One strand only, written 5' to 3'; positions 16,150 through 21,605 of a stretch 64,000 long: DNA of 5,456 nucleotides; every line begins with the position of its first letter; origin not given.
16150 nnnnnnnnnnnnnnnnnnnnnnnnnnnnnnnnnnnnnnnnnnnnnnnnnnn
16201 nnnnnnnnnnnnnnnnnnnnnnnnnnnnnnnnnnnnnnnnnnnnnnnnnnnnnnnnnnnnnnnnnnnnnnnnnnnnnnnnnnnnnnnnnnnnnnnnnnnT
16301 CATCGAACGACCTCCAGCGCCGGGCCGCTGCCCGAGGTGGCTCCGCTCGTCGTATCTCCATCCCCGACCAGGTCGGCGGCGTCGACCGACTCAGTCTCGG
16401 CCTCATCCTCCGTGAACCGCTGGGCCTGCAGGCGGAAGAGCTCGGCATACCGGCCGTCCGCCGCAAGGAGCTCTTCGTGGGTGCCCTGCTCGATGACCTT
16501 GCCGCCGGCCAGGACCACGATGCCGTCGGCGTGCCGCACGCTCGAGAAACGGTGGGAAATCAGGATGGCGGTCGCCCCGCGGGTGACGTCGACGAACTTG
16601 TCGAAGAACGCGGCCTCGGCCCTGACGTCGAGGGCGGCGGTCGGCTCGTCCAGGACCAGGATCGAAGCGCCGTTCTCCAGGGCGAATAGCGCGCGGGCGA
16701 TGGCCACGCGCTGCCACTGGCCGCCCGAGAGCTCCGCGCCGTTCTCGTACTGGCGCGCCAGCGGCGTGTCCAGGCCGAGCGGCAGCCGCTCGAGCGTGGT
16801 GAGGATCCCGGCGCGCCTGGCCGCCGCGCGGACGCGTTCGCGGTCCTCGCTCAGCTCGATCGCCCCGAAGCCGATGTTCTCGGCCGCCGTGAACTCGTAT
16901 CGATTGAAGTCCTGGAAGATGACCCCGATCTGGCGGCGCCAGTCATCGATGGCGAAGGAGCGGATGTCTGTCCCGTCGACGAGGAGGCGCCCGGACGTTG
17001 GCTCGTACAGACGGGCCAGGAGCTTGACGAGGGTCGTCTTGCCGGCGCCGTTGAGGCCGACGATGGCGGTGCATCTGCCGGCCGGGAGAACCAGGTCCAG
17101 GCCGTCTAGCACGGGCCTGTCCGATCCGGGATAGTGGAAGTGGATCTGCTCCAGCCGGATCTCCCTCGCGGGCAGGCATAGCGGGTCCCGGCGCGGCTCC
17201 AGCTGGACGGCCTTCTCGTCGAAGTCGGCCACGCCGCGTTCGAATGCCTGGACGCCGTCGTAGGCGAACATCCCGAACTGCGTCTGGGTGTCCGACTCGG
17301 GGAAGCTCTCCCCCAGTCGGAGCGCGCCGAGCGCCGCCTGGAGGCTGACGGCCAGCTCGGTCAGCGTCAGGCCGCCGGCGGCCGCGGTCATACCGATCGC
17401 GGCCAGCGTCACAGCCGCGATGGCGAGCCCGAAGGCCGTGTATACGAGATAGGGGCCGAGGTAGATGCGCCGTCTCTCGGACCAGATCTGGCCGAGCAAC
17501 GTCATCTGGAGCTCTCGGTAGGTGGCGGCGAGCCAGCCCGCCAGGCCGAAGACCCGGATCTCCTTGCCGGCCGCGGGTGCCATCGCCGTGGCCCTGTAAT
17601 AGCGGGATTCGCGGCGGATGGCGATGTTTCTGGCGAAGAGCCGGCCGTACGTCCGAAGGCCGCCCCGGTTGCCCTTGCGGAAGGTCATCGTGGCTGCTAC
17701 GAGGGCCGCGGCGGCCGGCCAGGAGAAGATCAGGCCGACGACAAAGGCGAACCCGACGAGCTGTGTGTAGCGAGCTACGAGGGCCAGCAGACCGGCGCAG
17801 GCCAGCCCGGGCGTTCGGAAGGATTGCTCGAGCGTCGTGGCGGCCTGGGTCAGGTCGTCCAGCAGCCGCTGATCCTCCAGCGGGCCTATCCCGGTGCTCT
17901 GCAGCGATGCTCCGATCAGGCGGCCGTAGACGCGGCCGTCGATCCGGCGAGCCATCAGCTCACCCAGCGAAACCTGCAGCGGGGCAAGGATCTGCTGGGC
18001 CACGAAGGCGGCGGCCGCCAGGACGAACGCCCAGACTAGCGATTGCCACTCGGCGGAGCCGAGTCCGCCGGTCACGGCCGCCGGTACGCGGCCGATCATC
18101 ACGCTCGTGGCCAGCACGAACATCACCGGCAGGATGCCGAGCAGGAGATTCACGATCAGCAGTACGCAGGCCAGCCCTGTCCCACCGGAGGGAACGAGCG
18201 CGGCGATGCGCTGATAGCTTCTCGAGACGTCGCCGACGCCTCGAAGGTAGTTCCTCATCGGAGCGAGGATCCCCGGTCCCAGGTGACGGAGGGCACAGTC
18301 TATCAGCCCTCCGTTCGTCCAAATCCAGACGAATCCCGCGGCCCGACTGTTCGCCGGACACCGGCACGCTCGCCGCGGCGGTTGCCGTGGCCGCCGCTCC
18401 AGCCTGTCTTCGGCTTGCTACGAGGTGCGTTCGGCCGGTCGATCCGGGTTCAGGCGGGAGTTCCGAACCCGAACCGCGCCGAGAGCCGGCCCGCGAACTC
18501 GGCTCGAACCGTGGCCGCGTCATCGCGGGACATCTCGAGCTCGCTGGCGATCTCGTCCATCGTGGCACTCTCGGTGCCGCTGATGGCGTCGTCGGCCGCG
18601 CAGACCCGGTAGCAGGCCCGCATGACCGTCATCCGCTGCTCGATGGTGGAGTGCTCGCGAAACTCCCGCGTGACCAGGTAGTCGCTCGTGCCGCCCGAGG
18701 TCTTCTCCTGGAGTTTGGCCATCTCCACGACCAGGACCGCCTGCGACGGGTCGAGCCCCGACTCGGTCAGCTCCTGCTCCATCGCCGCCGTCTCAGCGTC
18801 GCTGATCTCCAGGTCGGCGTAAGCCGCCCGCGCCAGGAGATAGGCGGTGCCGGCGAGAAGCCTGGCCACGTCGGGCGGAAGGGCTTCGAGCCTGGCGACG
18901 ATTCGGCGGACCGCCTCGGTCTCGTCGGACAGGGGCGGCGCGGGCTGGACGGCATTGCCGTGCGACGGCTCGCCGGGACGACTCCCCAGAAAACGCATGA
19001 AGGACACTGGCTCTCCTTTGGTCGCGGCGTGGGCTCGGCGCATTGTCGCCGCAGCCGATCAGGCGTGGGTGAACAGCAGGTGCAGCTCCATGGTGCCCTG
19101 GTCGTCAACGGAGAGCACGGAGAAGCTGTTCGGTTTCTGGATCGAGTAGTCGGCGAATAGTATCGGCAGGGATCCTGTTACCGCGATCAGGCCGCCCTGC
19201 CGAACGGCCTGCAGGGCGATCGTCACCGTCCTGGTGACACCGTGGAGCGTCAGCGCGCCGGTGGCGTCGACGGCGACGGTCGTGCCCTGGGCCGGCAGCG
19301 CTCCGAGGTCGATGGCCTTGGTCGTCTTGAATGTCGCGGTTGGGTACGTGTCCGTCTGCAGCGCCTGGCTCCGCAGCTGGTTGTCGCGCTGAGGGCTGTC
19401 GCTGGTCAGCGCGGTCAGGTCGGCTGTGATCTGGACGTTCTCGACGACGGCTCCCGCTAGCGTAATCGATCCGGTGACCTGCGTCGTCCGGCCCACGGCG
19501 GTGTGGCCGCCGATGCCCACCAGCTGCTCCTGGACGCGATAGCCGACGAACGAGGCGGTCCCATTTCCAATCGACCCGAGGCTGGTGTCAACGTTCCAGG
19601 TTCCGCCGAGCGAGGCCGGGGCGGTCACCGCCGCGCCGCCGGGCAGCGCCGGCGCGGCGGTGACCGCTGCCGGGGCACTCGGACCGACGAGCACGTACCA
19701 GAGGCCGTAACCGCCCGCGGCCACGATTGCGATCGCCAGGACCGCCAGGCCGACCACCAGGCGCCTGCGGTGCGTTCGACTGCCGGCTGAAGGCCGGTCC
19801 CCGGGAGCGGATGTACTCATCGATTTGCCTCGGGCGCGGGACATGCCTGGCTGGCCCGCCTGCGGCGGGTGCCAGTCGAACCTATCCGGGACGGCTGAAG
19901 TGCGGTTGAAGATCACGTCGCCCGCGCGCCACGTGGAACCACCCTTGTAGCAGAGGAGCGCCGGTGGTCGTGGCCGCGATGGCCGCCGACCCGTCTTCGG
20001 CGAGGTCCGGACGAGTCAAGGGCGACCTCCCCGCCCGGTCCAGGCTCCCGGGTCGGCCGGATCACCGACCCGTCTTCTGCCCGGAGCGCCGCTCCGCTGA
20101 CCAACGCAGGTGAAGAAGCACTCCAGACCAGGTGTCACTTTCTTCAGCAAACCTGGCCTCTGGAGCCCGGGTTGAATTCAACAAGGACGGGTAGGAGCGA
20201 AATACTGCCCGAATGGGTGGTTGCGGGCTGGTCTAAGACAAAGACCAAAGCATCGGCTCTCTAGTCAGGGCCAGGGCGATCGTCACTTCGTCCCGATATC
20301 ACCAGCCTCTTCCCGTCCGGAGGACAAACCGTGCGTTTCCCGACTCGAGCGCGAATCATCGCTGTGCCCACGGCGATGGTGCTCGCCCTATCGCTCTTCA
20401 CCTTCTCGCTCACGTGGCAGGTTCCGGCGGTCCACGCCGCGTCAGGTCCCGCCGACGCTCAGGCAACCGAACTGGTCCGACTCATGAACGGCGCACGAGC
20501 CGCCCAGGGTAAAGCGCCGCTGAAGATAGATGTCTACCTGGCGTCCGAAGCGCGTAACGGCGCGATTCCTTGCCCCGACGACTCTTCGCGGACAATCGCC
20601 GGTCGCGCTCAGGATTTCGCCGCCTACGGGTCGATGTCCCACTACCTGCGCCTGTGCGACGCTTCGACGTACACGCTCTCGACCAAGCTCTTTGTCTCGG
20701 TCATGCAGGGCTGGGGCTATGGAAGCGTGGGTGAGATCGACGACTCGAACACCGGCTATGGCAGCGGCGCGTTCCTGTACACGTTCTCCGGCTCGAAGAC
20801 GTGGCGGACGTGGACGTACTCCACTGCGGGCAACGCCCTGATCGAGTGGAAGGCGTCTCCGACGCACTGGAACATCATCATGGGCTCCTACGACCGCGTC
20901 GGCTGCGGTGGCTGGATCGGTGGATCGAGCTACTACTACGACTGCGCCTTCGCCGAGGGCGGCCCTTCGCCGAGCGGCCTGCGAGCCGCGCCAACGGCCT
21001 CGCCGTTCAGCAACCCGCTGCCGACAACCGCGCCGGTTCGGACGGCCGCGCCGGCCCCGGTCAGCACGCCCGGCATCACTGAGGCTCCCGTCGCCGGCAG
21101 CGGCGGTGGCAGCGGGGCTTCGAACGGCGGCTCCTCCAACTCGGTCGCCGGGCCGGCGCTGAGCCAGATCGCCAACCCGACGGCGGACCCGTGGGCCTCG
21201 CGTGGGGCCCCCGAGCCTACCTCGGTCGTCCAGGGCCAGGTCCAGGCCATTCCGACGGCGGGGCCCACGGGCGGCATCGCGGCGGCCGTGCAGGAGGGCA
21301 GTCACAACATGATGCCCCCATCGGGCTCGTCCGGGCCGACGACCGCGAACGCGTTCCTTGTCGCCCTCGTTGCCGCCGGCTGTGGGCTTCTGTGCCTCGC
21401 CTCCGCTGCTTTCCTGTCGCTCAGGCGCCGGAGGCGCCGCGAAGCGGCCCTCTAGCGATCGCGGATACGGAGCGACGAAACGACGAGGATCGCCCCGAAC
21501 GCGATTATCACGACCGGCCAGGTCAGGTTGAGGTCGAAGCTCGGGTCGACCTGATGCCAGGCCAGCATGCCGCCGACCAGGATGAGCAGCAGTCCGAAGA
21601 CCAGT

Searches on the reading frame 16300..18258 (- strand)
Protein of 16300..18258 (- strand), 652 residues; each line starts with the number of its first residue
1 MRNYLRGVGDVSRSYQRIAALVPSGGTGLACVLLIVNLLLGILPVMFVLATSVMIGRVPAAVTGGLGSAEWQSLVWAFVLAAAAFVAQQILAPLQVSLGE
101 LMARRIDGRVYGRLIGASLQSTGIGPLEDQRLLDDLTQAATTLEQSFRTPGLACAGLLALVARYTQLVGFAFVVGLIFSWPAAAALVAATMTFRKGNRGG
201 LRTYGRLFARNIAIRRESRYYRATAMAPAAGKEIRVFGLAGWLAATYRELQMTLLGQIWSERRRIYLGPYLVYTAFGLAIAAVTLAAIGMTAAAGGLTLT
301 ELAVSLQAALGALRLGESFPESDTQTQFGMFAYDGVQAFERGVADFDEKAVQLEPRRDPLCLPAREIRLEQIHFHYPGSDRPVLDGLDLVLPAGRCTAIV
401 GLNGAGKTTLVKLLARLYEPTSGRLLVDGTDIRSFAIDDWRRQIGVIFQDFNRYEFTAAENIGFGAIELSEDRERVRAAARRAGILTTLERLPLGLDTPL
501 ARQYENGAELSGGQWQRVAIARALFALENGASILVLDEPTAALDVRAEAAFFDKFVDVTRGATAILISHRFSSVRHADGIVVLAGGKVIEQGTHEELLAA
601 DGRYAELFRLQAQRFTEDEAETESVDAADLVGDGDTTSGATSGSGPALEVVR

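Call 83: search_protein_families(library=pfam, proteins=[window:16300-18258:-], max_evalue=0.00001)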
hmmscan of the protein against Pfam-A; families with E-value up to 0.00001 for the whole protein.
window:16300-18258:- (652 aa): 3 families
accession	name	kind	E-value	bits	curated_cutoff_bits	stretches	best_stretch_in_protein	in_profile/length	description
PF00005.33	ABC_tran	-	2.1e-30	106.6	25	1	384-541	1-137/137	ABC transporter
PF13304.12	AAA_21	-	2e-08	35.1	27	0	396-497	1-96/304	AAA domain, putative AbiEii toxin, Type IV TA system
PF02463.25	SMC_N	-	1e-05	25.6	40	0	509-581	136-209/220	RecF/RecN/SMC N terminal domain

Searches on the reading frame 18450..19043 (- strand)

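Call 20: search_protein_families(library=pfam, proteins=[window:18450-19043:-], max_evalue=0.001)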
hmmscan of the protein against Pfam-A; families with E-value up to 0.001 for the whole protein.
window:18450-19043:- (197 aa): 1 family
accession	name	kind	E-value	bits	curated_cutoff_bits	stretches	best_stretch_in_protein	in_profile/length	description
PF05099.18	TerB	-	1.9e-15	57.6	24.4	1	66-180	4-117/118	Tellurite resistance protein TerB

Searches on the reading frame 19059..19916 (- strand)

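Call 20: search_protein_families(library=pfam, proteins=[window:19059-19916:-], max_evalue=0.001)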
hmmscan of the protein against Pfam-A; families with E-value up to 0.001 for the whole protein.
window:19059-19916:- (285 aa): 1 family
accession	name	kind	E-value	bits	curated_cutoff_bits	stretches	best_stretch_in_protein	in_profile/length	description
PF04264.18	YceI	-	7.1e-23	82.1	23.7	1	121-280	7-148/150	YceI-like domain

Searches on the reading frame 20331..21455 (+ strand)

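Call 19: search_protein_families(library=pfam, proteins=[window:20331-21455:+], max_evalue=0.001)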
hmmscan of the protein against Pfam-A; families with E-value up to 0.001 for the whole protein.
window:20331-21455:+ (374 aa): 1 family
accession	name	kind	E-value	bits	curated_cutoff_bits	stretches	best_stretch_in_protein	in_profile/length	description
PF00188.32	CAP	-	6.6e-07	30.6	21.1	1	49-194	1-102/117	Cysteine-rich secretory protein family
